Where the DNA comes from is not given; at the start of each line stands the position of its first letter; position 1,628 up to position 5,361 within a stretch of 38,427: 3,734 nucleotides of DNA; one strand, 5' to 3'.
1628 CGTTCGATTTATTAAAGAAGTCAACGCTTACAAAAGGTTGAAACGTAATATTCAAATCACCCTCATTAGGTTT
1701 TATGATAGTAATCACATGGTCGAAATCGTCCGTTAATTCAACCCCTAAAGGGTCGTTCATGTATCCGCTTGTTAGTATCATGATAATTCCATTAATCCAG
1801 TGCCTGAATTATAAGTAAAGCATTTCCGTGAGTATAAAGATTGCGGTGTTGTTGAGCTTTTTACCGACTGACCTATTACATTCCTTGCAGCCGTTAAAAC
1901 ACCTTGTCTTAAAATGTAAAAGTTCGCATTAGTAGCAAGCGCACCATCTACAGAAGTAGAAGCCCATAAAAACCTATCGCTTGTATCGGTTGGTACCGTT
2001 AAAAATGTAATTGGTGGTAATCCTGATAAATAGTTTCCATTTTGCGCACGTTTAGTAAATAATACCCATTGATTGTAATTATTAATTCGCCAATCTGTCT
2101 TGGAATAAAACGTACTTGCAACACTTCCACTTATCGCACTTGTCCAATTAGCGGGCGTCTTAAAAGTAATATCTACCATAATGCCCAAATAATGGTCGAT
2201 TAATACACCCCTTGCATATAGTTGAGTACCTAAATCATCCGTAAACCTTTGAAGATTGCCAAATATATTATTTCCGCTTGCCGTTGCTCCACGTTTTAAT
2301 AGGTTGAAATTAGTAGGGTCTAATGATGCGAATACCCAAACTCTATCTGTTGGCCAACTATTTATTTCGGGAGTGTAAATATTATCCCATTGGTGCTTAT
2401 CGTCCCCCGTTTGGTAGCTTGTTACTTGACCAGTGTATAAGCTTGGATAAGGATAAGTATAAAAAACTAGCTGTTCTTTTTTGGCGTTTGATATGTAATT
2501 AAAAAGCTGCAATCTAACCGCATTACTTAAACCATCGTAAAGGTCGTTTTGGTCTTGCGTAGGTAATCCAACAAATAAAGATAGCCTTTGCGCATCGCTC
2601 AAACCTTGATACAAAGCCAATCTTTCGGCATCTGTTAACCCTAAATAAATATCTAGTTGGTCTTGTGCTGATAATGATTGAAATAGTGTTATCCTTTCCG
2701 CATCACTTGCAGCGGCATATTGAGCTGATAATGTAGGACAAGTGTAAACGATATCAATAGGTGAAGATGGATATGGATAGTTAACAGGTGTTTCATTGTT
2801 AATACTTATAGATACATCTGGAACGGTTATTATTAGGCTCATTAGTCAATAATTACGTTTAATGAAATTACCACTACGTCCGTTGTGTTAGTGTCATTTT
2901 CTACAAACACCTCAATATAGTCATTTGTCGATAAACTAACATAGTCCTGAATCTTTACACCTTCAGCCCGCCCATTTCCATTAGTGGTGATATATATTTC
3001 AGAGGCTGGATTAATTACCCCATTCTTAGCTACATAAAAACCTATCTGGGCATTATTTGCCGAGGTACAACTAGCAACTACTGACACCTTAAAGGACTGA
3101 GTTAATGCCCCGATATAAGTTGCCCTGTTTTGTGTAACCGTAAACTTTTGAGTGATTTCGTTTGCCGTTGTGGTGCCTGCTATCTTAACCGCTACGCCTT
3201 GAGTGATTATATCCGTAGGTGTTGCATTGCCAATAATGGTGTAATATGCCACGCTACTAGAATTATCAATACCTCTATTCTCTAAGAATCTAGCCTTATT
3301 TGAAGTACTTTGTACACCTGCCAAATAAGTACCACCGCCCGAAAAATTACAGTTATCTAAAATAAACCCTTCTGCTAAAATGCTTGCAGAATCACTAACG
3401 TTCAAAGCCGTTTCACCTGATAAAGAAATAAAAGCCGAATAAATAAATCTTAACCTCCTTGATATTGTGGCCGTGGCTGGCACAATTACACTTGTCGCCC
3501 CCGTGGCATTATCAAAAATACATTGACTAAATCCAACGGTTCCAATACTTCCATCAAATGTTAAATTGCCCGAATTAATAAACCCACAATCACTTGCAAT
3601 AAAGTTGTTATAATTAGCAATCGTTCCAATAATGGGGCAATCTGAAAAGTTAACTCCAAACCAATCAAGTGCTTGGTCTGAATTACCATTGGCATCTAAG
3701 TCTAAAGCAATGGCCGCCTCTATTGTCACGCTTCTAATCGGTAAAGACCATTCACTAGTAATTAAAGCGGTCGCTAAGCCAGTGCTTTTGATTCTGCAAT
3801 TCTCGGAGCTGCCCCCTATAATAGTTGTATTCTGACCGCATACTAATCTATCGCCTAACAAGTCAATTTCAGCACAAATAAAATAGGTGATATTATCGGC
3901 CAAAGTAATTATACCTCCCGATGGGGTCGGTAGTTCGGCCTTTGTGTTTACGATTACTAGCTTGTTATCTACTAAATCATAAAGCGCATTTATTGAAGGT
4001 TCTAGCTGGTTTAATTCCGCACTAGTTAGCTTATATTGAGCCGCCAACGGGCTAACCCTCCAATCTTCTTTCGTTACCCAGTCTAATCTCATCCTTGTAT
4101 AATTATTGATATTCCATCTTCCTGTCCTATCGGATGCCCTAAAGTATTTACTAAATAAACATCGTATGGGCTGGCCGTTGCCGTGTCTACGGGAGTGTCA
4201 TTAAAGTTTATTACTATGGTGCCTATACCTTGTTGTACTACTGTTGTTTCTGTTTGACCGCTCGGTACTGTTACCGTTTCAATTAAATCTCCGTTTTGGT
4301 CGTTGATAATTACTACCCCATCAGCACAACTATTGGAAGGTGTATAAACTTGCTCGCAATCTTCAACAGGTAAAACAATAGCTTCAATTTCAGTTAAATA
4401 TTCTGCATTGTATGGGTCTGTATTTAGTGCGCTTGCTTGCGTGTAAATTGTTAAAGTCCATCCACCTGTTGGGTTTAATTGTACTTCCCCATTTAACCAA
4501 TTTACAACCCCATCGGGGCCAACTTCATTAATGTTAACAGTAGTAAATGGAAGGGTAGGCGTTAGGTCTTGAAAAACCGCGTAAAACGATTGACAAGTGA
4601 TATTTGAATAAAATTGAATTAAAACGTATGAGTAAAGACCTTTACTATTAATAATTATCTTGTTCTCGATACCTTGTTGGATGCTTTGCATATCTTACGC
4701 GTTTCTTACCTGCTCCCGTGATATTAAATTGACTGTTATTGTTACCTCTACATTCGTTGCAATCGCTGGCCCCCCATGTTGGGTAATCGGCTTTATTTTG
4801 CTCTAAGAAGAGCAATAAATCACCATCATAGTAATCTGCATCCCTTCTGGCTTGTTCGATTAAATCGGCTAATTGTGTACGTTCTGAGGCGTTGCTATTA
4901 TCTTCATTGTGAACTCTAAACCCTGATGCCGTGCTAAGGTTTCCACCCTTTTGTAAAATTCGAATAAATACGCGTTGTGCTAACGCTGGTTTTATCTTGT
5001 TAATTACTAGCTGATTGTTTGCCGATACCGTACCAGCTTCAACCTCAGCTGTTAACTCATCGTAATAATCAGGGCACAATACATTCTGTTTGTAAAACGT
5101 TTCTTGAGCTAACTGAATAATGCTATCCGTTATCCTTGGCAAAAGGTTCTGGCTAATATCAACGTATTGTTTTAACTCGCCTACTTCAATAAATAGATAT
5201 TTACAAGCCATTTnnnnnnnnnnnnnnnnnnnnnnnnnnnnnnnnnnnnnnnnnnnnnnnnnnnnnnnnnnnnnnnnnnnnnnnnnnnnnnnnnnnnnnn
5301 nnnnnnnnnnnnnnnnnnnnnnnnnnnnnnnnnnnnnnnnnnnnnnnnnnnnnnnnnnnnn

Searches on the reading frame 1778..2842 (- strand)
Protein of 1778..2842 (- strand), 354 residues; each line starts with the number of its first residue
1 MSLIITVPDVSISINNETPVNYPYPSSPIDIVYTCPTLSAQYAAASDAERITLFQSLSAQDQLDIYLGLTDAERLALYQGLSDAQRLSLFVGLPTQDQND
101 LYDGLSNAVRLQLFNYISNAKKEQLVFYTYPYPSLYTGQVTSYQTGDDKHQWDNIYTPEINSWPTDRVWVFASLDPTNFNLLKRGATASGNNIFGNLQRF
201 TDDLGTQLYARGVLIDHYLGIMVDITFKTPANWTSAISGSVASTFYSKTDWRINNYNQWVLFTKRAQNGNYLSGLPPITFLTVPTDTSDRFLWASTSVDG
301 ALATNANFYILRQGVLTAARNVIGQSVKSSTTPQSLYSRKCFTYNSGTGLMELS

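Call 27: search_protein_families(library=phrogs, proteins=[window:1778-2842:-], max_evalue=0.001)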
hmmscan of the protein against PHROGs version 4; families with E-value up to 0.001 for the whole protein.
window:1778-2842:- (354 aa): 0 families

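Call 100: search_protein_families(library=pfam, proteins=[window:1778-2842:-], max_evalue=0.01)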
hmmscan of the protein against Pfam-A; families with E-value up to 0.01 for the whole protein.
window:1778-2842:- (354 aa): 1 family
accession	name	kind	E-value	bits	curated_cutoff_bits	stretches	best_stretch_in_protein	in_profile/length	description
PF03448.22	MgtE_N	-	9.5e-06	26.5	25.9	1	43-125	11-93/102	MgtE intracellular N domain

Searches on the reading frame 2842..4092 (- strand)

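Call 27: search_protein_families(library=phrogs, proteins=[window:2842-4092:-], max_evalue=0.001)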
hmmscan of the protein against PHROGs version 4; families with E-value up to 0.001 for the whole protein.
window:2842-4092:- (416 aa): 1 family
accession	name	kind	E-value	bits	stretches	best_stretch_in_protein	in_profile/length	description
phrog_16509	-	unknown function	2e-12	47.6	1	42-409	18-404/414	-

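Call 100: search_protein_families(library=pfam, proteins=[window:2842-4092:-], max_evalue=0.01)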
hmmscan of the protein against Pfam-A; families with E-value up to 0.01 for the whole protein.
window:2842-4092:- (416 aa): 0 families

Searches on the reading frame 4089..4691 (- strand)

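Call 27: search_protein_families(library=phrogs, proteins=[window:4089-4691:-], max_evalue=0.001)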
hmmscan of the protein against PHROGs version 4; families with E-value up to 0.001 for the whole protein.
window:4089-4691:- (200 aa): 0 families

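Call 100: search_protein_families(library=pfam, proteins=[window:4089-4691:-], max_evalue=0.01)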
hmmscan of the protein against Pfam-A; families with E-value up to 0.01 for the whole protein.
window:4089-4691:- (200 aa): 1 family
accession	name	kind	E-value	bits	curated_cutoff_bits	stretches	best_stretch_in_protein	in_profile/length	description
PF18042.7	ORF_12_N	-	0.0094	16.8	26.7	0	25-64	34-73/94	ORF 12 gene product N-terminal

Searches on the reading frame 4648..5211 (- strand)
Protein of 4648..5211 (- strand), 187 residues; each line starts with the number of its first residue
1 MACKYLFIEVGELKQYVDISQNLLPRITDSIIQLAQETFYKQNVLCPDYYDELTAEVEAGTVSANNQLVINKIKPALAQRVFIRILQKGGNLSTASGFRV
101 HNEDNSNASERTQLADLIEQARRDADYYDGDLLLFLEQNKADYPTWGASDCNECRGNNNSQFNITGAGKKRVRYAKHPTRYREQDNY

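Call 27: search_protein_families(library=phrogs, proteins=[window:4648-5211:-], max_evalue=0.001)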
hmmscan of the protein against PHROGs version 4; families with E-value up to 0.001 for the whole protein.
window:4648-5211:- (187 aa): 1 family
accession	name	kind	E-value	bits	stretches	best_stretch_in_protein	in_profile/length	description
phrog_35048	-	unknown function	0.00028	21.7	1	1-167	1-168/184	-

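Call 100: search_protein_families(library=pfam, proteins=[window:4648-5211:-], max_evalue=0.01)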
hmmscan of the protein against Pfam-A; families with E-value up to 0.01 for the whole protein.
window:4648-5211:- (187 aa): 1 family
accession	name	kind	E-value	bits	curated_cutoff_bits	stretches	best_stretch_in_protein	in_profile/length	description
PF20459.4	DUF6712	-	6.4e-20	71.8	25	1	42-155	2-120/121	Family of unknown function (DUF6712)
